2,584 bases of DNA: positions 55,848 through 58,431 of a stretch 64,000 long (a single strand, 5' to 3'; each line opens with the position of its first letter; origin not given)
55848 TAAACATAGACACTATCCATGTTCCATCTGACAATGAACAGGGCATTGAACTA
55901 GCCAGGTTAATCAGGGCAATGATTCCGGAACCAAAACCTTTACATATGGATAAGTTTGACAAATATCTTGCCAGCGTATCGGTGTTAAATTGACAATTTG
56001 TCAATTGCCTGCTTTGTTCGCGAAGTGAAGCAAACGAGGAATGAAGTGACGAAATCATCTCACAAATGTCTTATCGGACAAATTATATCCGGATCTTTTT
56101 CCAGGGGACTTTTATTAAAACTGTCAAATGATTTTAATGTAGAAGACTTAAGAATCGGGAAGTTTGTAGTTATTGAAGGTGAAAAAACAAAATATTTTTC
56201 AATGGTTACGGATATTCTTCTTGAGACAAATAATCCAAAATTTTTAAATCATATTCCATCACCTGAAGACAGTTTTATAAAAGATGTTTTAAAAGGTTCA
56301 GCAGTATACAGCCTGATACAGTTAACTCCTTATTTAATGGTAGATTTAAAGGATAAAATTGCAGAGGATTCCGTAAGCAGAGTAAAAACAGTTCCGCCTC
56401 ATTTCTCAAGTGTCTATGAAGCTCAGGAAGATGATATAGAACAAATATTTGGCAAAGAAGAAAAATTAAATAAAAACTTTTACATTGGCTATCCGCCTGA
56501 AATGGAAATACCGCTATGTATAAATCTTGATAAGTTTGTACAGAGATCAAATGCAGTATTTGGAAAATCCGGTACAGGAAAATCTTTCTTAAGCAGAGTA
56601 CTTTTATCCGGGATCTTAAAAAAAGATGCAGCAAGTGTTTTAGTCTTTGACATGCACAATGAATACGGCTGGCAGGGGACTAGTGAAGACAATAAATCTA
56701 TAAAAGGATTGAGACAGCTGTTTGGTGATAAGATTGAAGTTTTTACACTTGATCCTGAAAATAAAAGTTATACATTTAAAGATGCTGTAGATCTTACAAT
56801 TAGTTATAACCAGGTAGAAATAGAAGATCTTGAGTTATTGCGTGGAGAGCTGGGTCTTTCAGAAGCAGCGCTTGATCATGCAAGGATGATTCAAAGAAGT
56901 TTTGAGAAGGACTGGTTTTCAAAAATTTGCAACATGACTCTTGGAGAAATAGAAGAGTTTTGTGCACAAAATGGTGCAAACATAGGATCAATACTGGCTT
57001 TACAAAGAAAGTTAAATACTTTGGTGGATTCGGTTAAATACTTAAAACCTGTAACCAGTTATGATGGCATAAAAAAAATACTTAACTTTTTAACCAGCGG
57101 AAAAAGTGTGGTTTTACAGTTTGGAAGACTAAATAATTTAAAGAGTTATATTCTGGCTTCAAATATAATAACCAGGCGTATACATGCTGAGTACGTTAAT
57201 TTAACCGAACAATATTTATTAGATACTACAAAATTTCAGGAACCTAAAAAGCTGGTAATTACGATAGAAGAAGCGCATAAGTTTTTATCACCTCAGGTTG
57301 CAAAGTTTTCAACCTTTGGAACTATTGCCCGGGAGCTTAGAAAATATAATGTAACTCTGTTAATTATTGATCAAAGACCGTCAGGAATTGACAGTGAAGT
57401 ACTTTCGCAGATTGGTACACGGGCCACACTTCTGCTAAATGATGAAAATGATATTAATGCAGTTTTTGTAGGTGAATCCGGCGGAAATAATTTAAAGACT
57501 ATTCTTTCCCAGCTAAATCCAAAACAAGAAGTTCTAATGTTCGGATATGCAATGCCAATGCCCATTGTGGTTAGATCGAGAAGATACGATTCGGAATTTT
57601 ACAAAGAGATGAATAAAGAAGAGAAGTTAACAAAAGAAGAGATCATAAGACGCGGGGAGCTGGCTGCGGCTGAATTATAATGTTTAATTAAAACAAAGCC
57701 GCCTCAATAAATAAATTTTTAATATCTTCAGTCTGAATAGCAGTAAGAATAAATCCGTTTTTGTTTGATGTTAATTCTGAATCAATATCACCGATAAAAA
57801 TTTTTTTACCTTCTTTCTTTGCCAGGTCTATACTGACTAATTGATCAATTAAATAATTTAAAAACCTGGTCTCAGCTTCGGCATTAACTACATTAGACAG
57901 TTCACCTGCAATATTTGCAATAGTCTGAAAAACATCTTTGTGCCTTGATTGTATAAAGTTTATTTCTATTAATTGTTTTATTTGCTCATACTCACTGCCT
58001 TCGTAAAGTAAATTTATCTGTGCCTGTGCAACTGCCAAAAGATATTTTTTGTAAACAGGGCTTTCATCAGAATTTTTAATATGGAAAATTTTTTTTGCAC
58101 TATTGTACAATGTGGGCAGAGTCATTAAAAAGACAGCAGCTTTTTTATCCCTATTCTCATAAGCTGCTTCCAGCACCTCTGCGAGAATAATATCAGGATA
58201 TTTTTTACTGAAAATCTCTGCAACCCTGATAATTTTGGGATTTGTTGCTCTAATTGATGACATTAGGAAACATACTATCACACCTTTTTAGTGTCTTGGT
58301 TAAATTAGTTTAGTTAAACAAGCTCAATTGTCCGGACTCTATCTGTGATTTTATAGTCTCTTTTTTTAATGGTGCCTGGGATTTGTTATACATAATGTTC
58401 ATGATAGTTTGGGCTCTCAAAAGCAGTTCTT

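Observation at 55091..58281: Stand-alone LamB/PxpA with an Arg-rich N-terminal extension, directly abutting a HerA/DUF87-type ATPase; convergent 197-aa unknown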

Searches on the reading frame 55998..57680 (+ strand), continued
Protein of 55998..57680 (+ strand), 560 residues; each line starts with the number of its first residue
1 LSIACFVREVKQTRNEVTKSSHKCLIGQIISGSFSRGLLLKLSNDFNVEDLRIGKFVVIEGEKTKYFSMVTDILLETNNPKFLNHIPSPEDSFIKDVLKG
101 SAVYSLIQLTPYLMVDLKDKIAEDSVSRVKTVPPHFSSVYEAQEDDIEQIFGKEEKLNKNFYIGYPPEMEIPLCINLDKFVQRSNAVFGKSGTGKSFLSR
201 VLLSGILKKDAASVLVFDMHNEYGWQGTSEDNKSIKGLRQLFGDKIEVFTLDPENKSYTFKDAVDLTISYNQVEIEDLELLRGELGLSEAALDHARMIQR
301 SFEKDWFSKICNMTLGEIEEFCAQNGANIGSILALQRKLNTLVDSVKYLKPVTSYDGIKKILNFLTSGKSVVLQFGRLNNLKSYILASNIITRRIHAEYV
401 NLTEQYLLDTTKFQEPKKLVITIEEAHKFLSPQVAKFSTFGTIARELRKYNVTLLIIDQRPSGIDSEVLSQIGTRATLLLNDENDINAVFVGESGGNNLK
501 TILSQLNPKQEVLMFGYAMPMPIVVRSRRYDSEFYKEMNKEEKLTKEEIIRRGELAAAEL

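Call 29: find_encoding_contigs(protein=P0046, flank=6000, max_places=1)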
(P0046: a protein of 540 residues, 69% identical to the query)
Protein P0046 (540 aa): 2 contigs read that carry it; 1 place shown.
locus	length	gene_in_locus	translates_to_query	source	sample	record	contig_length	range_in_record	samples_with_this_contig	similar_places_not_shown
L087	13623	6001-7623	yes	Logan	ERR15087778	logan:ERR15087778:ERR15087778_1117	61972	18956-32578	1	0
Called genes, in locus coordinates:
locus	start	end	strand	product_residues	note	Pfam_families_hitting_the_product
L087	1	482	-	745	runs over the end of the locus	-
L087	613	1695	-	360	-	PF15891:Nuc_deoxyri_tr2 (weak)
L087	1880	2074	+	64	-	-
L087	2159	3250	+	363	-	PF02770:Acyl-CoA_dh_M, PF00441:Acyl-CoA_dh_1, PF08028:Acyl-CoA_dh_2, PF22924:ACOX_C_alpha1 (faint)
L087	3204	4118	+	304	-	PF01882:DUF58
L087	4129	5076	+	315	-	PF00890:FAD_binding_2 (weak), PF01266:DAO (faint), PF01946:Thi4 (faint), PF03486:HI0933_like (faint), PF07992:Pyr_redox_2, PF12831:FAD_oxidored (weak), PF13738:Pyr_redox_3, PF00070:Pyr_redox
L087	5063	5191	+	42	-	-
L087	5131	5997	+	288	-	PF03746:LamB_YcsF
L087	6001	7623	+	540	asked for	PF09378:HAS-barrel (faint), PF01935:DUF87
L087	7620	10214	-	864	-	PF01624:MutS_I, PF05188:MutS_II, PF05192:MutS_III, PF05190:MutS_IV, PF00488:MutS_V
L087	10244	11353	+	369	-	PF25917:BSH_RND, PF25973:BSH_CzcB (weak), PF25885:HH_EMRA (weak), PF25876:HH_MFP_RND (weak), PF25954:Beta-barrel_RND_2, PF25967:RND-MFP_C, PF25975:CzcB_C (faint), PF25989:YknX_C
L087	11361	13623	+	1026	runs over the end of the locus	PF00873:ACR_tran, PF03176:MMPL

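Call 30: find_encoding_contigs(protein=P0039, flank=6000, max_places=1)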
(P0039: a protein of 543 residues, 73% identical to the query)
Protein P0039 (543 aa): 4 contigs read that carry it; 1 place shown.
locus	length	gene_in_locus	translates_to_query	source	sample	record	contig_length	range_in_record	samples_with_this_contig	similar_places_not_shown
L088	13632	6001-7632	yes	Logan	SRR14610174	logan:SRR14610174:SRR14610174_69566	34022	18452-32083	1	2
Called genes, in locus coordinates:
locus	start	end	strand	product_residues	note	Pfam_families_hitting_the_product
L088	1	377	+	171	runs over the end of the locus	PF01288:HPPK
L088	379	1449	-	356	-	PF15891:Nuc_deoxyri_tr2 (weak)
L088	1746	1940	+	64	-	-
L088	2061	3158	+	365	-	PF02770:Acyl-CoA_dh_M, PF00441:Acyl-CoA_dh_1, PF08028:Acyl-CoA_dh_2, PF22924:ACOX_C_alpha1 (weak)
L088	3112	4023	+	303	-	PF01882:DUF58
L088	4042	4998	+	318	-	PF00890:FAD_binding_2 (faint), PF01134:GIDA (faint), PF01266:DAO (faint), PF01494:FAD_binding_3 (weak), PF01946:Thi4 (weak), PF07992:Pyr_redox_2, PF13738:Pyr_redox_3, PF00070:Pyr_redox, +2 more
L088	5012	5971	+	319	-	PF03746:LamB_YcsF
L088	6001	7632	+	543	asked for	PF09378:HAS-barrel (weak), PF01935:DUF87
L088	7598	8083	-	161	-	-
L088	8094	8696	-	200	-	-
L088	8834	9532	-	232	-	-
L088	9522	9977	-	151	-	-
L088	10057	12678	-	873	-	PF01624:MutS_I, PF05188:MutS_II, PF05192:MutS_III, PF05190:MutS_IV, PF00488:MutS_V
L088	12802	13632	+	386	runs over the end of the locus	PF25917:BSH_RND, PF25973:BSH_CzcB, PF25881:HH_YBHG (weak), PF25885:HH_EMRA (weak), PF25876:HH_MFP_RND (weak), PF25954:Beta-barrel_RND_2, PF25967:RND-MFP_C, PF25989:YknX_C, +1 more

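Call 75: search_solved_structures(query=A1, max_evalue=0.00001)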
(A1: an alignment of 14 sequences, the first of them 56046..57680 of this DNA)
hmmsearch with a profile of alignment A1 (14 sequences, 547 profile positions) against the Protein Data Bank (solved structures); distinct sequences matched with E-value up to 0.00001: 9.
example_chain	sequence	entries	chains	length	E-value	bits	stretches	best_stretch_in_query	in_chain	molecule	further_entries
8wiv_A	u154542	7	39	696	1.2e-22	83.4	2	402-508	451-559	Helicase HerA central domain-containing protein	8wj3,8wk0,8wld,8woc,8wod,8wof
4d2i_A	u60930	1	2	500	4.3e-22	81.5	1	405-519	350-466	HERA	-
9c1m_M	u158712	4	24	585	4.6e-17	64.9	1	376-512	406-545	ATP-binding protein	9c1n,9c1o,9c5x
8xau_A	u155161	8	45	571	8.5e-17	64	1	391-512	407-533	ATP-binding protein | HerA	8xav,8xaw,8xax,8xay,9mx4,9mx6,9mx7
9x1l_A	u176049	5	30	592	6.7e-16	61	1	402-517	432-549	DNA helicase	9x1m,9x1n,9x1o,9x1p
8ziq_M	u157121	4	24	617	3.5e-12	48.8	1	405-472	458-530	HerA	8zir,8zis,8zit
8yho_A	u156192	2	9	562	3.8e-12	48.6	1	393-476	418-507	DUF87 domain-containing protein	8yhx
8j4u_M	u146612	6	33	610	1.8e-11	46.4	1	405-511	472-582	Nucleoside triphosphate hydrolase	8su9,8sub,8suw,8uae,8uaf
8wet_A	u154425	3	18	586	3.8e-10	42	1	404-473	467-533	TdpA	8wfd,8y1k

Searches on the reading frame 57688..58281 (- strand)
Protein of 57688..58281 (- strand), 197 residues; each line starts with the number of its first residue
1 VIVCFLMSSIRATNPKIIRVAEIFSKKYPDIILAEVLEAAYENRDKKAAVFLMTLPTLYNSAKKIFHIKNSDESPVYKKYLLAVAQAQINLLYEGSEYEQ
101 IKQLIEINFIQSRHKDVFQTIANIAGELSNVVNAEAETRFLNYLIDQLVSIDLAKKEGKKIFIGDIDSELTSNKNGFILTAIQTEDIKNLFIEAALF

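Call 3: search_protein_families(library=pfam, proteins=[window:57688-58281:-], max_evalue=0.01)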
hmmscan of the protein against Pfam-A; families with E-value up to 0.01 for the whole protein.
window:57688-58281:- (197 aa): 0 families

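Call 4: search_protein_families(library=padloc, proteins=[window:57688-58281:-], max_evalue=0.1)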
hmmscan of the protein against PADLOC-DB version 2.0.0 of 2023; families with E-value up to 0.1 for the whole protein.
window:57688-58281:- (197 aa): 0 families

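Call 5: search_protein_families(library=ncbifam, proteins=[window:57688-58281:-], max_evalue=0.01)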
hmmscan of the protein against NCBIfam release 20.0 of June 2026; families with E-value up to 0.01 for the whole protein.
window:57688-58281:- (197 aa): 0 families

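Call 47: find_homologous_proteins(query=window:57688-58281:-, max_evalue=0.001)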
Query window:57688-58281:- (197 aa): 7 proteins with E <= 0.001 among 412 candidates.
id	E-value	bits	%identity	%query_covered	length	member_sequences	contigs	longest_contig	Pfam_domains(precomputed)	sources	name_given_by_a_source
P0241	1.0e-95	337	86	97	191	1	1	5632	-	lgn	-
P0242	9.6e-91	320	87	97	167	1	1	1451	-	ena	-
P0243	1.2e-88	314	79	97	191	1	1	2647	-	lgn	-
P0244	3.4e-88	312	100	77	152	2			-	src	-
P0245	1.7e-87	310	77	97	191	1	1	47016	-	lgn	-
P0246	6.7e-56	207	57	95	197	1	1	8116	-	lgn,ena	-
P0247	3.3e-52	195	55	95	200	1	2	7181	-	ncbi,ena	-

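Call 57: predict_structure(alignment_id=A3)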
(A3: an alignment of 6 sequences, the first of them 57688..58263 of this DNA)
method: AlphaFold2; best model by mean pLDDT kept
length: 191 residues; sequences in the alignment: 6
mean_pLDDT: 43.6   pTM: 0.30
mean pLDDT of the five models: 43.6, 41.7, 40.4, 38.8, 36.4
residues with pLDDT >= 90: 0; 70-90: 0; 50-70: 22; < 50: 169
segments of 3 or more residues with pLDDT < 50: 1-35, 37-53, 70-127, 129-131, 142-191
pLDDT, mean of each block of 10 residues (from residue 1): 35 44 44 46 46 49 53 48 42 43 43 49 47 51 47 37 32 36 37 28
secondary structure, 60 per line:
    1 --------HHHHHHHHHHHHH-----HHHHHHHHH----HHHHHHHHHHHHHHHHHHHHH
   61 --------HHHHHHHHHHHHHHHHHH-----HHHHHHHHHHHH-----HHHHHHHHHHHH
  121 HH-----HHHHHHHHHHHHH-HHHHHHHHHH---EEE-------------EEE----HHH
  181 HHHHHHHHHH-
elements in order: H9-21 H27-35 H40-60 H69-86 H92-103 H109-122 H128-140 H142-151 E155-157 E171-173 H178-190

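Call 72: search_protein_representatives(alignment_id=A3)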
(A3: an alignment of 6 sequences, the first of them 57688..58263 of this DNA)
Query: 6 sequences, 191 profile positions. Proteins with E-value up to 0.001 (for the whole library): 21; up to 1e-10: 17; up to 1e-30: 5. The best 21 are listed.
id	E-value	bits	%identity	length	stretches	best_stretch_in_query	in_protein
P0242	1.1e-80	286.2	-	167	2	1-115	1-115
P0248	1.7e-62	226.9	-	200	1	2-189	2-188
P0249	5.8e-55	202.3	-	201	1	1-189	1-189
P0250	8.6e-33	130.0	-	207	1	4-190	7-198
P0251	4.1e-32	127.8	-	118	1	83-190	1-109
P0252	1.4e-29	119.5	-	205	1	4-190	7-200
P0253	2.9e-29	118.5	-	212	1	4-190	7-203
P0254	1.4e-27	113.0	-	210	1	5-190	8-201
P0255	4.2e-27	111.4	-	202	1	1-190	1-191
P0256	4.5e-21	91.8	-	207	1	3-190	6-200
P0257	1.3e-20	90.3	-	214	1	4-190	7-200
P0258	8.1e-19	84.4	-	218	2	5-153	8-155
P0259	1.5e-18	83.5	-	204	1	4-189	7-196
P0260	1.9e-13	66.9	-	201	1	3-190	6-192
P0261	8.8e-13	64.7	-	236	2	63-178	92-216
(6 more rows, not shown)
